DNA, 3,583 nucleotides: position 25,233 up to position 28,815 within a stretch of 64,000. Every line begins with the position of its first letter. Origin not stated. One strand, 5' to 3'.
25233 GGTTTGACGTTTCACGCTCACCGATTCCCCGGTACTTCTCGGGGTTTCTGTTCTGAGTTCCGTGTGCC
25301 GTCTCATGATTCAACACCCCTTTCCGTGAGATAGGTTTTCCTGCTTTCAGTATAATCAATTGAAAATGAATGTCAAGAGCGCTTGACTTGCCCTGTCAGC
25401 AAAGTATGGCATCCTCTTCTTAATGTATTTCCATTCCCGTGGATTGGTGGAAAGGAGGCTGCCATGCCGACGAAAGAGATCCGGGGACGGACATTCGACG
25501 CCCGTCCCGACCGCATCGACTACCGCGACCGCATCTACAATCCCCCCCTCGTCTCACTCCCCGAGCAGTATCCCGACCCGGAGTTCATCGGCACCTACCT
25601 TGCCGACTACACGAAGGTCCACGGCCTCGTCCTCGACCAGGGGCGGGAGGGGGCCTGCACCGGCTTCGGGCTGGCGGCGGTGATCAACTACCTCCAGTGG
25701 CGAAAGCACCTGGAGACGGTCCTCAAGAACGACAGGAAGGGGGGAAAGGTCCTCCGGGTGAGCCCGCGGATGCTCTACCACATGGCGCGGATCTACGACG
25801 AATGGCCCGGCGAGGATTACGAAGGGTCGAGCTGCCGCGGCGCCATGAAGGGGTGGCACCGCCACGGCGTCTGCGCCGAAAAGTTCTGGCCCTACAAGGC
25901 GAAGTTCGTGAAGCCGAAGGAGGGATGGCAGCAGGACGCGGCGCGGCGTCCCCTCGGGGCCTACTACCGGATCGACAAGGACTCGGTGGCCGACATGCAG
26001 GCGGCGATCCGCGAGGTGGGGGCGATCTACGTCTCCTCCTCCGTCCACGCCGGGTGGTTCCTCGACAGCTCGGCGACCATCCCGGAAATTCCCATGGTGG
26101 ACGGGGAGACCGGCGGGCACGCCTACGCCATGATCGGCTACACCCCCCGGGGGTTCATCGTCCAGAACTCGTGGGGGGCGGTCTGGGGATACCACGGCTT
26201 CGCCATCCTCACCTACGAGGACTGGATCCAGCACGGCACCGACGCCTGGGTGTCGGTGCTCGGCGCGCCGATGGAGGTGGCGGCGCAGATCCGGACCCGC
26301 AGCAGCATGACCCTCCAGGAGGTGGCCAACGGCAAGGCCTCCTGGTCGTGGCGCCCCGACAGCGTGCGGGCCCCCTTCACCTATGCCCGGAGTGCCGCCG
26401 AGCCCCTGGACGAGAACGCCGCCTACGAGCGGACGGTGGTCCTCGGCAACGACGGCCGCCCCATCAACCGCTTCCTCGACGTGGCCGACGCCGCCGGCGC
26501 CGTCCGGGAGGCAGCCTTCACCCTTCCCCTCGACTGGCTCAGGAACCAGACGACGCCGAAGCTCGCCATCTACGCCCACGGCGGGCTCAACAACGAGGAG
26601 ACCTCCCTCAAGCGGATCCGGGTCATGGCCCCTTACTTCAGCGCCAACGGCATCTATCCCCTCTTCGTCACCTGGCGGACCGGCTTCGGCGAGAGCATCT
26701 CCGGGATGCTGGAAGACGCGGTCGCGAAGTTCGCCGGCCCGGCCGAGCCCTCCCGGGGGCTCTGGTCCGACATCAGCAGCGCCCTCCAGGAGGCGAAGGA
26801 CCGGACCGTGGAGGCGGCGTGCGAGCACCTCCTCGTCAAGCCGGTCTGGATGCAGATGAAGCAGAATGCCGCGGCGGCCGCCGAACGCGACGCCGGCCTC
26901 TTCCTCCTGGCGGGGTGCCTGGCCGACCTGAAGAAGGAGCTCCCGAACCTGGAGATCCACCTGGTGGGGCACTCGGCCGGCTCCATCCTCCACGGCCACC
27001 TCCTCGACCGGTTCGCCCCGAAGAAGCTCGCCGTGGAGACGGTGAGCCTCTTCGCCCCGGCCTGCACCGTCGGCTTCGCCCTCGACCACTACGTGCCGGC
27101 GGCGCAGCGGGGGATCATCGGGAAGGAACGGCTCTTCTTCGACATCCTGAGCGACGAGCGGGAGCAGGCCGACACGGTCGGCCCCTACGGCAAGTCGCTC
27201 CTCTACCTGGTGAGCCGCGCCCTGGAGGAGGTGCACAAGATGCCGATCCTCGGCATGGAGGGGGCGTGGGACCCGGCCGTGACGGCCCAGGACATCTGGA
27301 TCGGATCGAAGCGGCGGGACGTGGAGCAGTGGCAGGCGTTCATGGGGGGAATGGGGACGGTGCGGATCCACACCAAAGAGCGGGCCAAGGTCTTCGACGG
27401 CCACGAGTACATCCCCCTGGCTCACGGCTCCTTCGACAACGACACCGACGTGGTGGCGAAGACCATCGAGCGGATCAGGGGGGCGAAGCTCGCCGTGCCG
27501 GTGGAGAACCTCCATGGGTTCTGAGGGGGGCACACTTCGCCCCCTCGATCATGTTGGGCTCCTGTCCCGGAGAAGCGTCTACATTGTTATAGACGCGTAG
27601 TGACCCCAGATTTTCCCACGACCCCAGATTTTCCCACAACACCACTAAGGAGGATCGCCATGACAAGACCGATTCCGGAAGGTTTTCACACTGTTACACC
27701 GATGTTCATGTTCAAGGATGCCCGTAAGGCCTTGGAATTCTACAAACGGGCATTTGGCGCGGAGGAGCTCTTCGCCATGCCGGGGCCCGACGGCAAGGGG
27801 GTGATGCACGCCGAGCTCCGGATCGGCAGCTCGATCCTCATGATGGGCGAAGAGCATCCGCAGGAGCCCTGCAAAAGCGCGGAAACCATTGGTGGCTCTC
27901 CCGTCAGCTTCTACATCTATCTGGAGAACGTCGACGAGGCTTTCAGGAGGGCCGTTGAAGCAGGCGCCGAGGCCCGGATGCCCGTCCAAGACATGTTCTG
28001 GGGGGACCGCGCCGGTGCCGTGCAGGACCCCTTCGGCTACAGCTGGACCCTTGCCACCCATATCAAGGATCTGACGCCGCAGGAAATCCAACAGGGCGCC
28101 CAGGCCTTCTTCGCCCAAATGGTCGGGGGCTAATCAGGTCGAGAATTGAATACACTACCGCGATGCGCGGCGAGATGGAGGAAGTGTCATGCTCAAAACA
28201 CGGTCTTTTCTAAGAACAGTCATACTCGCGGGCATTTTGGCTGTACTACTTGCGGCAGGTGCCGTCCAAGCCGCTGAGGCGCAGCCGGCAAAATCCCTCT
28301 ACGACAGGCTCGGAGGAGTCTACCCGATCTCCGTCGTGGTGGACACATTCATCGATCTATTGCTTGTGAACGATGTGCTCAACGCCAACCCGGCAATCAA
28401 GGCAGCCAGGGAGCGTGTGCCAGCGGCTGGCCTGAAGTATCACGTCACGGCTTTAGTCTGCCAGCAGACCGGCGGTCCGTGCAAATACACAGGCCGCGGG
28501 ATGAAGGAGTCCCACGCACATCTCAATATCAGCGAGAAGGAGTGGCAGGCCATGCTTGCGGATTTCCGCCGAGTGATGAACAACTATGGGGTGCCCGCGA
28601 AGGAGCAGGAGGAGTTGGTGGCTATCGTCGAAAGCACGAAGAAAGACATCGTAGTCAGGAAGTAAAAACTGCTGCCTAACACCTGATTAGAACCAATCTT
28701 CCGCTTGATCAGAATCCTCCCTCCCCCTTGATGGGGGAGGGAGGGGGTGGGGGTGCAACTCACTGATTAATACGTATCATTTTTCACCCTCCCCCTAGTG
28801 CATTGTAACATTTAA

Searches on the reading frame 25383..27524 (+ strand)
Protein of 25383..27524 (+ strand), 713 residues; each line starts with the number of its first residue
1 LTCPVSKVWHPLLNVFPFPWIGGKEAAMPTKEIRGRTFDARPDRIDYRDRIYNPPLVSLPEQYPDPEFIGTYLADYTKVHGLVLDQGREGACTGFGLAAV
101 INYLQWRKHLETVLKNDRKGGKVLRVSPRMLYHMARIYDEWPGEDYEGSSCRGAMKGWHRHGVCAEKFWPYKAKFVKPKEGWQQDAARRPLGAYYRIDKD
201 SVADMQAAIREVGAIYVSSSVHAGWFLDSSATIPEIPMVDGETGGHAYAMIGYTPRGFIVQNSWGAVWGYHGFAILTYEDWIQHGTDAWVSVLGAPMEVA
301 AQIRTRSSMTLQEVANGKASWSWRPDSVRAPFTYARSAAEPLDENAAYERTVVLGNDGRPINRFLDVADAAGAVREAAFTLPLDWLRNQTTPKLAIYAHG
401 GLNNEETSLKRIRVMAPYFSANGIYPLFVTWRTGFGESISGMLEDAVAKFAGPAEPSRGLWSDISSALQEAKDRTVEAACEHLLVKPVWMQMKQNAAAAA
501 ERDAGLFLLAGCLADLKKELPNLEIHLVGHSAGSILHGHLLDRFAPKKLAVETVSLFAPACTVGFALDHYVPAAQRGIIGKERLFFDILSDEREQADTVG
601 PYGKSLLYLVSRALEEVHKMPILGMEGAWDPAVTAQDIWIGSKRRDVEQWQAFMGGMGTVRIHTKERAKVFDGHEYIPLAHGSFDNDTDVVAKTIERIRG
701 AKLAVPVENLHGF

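Call 41: search_protein_families(library=pfam, proteins=[window:25383-27524:+], max_evalue=0.01)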
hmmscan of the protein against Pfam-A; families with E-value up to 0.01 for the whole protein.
window:25383-27524:+ (713 aa): 1 family
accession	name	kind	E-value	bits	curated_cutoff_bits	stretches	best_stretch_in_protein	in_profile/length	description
PF00112.29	Peptidase_C1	-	5.6e-09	36.8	20.7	1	145-277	65-203/220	Papain family cysteine protease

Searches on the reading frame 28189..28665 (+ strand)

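Call 41: search_protein_families(library=pfam, proteins=[window:28189-28665:+], max_evalue=0.01)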
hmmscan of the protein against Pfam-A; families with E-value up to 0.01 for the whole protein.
window:28189-28665:+ (158 aa): 1 family
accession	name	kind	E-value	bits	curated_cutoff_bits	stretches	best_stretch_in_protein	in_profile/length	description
PF01152.27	Bac_globin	-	1.7e-11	44.8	21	1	36-154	1-119/121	Bacterial-like globin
